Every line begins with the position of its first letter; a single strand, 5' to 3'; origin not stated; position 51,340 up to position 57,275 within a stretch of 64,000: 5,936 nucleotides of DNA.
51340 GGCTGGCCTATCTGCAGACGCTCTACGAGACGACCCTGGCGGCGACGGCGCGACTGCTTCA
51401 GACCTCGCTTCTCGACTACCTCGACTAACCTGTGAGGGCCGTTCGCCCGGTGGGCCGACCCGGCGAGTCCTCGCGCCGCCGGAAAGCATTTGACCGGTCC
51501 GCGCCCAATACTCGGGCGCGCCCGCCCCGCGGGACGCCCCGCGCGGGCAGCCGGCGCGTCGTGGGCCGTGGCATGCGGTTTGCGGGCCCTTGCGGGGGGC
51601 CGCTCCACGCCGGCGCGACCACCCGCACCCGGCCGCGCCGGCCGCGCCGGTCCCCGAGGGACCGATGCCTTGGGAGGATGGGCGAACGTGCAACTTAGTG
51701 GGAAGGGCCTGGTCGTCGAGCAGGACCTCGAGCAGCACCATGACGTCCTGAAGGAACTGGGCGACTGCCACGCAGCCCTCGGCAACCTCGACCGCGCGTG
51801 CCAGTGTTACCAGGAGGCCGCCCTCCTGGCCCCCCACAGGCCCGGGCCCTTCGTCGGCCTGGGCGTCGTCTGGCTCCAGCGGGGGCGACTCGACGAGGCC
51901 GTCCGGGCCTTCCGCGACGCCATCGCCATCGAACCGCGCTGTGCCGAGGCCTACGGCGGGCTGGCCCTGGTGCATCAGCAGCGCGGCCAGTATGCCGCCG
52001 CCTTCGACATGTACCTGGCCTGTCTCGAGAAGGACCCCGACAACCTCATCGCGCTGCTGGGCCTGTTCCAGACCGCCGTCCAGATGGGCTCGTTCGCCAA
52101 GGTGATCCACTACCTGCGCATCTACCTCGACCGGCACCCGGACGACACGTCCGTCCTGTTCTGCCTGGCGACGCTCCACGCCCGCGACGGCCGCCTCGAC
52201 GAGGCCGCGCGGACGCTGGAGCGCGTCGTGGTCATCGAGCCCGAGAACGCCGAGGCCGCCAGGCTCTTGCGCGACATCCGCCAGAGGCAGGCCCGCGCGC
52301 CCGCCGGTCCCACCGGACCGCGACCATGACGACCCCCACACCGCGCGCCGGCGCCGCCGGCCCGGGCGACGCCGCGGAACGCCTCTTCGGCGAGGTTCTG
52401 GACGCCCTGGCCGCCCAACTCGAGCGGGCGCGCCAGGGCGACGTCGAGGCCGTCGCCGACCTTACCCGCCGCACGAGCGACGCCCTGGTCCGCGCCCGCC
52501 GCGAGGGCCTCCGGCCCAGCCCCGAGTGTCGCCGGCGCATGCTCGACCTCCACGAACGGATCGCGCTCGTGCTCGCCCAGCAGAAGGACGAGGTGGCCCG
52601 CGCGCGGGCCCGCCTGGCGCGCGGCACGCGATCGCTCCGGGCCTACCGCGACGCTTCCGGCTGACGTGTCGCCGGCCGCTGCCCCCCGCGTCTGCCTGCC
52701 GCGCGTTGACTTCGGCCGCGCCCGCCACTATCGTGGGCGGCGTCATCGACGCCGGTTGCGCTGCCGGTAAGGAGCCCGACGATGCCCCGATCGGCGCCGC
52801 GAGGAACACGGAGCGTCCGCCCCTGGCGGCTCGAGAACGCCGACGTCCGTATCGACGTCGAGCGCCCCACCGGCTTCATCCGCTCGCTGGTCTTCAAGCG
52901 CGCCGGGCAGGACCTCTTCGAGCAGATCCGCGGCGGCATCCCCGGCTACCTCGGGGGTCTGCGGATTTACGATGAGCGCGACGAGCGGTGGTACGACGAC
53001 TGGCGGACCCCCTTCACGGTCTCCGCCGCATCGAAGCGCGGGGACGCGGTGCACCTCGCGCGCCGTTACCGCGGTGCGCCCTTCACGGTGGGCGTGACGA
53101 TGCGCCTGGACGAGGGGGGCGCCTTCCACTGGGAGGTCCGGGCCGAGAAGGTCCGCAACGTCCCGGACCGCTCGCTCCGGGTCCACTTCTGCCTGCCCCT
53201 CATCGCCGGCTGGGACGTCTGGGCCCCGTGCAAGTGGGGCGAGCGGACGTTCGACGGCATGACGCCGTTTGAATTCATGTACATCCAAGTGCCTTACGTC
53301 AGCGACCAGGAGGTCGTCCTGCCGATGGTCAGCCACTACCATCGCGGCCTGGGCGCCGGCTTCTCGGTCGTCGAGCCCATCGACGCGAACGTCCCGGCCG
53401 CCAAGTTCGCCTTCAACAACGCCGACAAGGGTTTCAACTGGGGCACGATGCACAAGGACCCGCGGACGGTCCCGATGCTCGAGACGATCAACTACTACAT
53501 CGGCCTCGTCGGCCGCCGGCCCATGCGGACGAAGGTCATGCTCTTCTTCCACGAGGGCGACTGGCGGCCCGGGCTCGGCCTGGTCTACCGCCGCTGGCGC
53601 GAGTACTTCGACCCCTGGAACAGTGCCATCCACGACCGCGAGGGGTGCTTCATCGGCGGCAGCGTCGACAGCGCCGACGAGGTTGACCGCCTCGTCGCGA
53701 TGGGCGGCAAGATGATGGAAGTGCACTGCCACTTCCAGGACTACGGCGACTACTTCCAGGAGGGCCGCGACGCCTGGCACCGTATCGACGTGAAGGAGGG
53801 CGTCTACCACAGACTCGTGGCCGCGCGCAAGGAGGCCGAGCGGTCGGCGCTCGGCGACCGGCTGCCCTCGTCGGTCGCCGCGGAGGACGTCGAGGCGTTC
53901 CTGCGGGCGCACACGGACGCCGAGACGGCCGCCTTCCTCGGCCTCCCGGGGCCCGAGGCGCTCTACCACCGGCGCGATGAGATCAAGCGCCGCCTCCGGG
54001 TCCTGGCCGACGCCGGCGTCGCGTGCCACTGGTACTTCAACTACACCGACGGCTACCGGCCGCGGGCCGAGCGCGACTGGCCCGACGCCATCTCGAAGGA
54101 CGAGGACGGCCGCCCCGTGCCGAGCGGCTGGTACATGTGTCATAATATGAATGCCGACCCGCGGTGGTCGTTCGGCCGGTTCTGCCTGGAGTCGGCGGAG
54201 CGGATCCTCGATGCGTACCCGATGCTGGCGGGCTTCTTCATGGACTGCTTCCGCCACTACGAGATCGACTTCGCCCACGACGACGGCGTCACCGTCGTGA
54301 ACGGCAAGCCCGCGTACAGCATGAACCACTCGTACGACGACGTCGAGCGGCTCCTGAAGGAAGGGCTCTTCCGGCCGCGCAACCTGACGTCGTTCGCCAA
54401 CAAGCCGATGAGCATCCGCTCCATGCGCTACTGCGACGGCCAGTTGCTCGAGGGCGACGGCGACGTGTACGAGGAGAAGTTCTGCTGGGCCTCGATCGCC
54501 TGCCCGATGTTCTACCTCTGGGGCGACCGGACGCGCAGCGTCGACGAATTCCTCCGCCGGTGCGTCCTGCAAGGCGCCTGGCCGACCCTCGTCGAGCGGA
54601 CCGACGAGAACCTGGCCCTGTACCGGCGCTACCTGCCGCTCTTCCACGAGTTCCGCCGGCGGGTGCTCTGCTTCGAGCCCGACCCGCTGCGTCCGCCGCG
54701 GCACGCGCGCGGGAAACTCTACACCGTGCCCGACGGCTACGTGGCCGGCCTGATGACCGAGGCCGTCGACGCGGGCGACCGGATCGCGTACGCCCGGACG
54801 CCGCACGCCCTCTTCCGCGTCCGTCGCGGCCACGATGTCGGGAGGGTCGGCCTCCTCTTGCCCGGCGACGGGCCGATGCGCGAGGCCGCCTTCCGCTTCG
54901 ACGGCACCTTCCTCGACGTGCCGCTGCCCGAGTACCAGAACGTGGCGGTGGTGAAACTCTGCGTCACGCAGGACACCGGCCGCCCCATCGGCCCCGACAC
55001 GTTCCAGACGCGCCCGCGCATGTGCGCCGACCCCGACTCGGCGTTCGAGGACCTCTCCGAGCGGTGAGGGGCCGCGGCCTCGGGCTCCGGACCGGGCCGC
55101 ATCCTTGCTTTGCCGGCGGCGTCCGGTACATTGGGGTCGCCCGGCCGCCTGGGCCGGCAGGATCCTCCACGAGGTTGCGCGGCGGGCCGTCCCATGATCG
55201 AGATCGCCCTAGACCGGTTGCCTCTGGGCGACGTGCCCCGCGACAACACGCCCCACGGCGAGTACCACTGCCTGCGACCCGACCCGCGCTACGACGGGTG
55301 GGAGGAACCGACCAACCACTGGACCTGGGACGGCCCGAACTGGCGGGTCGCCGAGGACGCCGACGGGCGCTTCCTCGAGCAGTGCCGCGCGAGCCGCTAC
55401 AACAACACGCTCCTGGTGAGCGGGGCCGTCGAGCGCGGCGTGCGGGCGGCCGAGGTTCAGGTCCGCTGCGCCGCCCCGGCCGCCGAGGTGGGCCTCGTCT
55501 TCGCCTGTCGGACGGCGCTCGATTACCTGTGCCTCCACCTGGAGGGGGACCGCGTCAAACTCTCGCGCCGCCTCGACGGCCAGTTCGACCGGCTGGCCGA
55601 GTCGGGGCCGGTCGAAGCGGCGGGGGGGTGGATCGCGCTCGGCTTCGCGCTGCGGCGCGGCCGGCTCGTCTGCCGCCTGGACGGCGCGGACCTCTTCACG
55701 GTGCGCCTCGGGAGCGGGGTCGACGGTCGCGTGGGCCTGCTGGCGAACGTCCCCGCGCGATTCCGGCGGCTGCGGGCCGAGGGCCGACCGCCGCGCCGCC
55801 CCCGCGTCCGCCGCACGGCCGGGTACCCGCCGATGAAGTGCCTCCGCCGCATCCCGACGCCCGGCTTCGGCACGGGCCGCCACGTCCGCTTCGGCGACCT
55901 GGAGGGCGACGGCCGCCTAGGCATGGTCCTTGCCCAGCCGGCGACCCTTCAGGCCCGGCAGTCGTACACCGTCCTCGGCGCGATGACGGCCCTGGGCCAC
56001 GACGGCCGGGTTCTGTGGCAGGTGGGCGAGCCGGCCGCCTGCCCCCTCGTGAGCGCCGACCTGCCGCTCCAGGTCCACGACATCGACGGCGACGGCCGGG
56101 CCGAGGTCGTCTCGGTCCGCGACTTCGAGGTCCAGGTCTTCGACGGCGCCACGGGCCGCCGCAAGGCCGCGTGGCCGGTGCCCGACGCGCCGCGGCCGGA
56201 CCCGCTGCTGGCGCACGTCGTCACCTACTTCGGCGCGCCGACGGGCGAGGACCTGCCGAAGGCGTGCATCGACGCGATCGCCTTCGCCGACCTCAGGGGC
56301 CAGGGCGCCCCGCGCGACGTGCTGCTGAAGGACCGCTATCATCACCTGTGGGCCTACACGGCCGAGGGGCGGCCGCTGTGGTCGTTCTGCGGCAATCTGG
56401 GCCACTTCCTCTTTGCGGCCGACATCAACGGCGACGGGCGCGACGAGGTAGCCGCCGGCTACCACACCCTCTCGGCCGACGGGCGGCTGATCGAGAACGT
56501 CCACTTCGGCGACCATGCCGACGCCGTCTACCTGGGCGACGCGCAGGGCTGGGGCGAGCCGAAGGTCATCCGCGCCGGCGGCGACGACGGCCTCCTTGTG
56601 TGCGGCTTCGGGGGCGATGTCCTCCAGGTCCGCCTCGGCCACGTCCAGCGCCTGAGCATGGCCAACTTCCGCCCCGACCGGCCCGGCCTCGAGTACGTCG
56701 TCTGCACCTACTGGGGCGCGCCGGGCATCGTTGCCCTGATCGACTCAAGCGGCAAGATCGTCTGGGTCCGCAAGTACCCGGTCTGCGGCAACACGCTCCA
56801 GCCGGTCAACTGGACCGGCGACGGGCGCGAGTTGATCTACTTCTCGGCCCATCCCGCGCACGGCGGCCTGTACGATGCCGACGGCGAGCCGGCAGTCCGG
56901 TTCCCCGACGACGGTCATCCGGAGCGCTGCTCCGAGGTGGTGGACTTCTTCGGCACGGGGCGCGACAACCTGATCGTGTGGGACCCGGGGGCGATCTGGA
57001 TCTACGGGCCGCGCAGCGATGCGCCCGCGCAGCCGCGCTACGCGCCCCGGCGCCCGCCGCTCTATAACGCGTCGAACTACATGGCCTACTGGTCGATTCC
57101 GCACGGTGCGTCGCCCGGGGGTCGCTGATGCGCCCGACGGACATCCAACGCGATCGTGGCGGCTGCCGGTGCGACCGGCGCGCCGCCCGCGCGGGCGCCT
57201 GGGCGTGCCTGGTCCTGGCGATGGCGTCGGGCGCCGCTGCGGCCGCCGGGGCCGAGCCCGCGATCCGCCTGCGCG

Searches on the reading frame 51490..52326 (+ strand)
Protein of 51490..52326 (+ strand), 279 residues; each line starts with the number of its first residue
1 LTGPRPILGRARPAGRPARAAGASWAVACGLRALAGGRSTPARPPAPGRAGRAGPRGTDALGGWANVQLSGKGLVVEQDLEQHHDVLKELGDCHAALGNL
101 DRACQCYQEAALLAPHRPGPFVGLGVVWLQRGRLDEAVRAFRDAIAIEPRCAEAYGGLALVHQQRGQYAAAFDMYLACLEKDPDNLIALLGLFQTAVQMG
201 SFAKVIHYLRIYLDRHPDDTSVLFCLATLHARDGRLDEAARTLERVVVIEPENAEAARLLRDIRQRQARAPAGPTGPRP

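Call 45: search_protein_families(library=pfam, proteins=[window:51490-52326:+], max_evalue=0.001)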
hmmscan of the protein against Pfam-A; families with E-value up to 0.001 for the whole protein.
window:51490-52326:+ (279 aa): 24 families
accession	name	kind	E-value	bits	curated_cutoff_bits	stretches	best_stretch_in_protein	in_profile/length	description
PF07719.23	TPR_2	-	5.9e-26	88.9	27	3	85-116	2-33/34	Tetratricopeptide repeat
PF13428.12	TPR_14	-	1e-21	75.6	23.5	2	153-192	2-41/44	Tetratricopeptide repeat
PF00515.34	TPR_1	-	4e-21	74.3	27.8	1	152-185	1-34/34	Tetratricopeptide repeat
PF13432.12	TPR_16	-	9.6e-19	67.9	32.7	2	129-185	8-64/65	Tetratricopeptide repeat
PF14559.12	TPR_19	-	2.1e-18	66.8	25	3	197-262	2-67/68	Tetratricopeptide repeat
PF13414.12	TPR_11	-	5.2e-16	58.5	26.8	1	130-164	6-40/42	TPR repeat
PF13424.12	TPR_12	-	8.1e-15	55.2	30.1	2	88-147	7-74/77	Tetratricopeptide repeat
PF13431.12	TPR_17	-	7.4e-14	51.2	24.4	0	141-171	2-32/34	Tetratricopeptide repeat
PF13181.12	TPR_8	-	1e-13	50.6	25.7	0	90-115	7-32/34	Tetratricopeptide repeat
PF13371.12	TPR_9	-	1.4e-13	51.1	35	1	93-151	4-62/73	Tetratricopeptide repeat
PF13176.12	TPR_7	-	2.9e-13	49.2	27.9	0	87-118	2-33/36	Tetratricopeptide repeat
PF13174.12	TPR_6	-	9.9e-11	42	26.3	0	90-110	6-26/33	Tetratricopeptide repeat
PF23914.1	TPR_CcmH_CycH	-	2.5e-09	37.6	42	1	124-215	56-150/158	Cytochrome c-type biogenesis protein H TPR domain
PF13429.12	TPR_15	-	4.8e-09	36.5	26.2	1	129-242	157-270/280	Tetratricopeptide repeat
PF13374.12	TPR_10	-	5.5e-09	36.2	27.5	0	152-180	2-30/42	Tetratricopeptide repeat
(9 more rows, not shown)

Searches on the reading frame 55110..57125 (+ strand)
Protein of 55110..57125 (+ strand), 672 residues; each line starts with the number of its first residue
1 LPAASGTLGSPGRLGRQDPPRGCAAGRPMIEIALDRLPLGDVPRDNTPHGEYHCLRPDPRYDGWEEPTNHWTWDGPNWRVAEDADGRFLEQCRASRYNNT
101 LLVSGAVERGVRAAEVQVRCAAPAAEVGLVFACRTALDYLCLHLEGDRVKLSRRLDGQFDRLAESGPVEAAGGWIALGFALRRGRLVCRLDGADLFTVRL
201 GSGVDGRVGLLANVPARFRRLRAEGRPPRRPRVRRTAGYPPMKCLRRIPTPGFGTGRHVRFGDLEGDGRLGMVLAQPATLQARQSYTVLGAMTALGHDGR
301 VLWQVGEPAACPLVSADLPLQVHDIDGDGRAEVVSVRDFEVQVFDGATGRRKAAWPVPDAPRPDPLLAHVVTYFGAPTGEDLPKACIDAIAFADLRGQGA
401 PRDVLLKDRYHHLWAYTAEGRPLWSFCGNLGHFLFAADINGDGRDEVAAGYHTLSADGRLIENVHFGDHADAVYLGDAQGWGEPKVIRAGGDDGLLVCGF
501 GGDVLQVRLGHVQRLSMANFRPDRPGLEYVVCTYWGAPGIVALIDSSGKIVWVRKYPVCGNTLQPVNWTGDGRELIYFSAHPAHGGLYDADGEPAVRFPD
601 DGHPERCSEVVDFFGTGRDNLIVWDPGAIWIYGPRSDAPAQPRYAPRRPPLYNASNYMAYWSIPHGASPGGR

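Call 78: search_protein_families(library=pfam, proteins=[window:55110-57125:+], max_evalue=0.0001)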
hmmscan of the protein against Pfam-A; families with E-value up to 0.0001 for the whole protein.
window:55110-57125:+ (672 aa): 3 families
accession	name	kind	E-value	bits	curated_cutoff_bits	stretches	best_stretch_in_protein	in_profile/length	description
PF21348.3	RGL11_C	-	2.7e-12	46.7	27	0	409-478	213-281/490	Rhamnogalacturonan lyase family 11, C-terminal domain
PF13517.12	FG-GAP_3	-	3.4e-09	37.6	26.9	0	324-356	1-34/61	FG-GAP-like repeat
PF01839.29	FG-GAP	-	4e-05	23.8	22.1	0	435-451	6-22/37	FG-GAP repeat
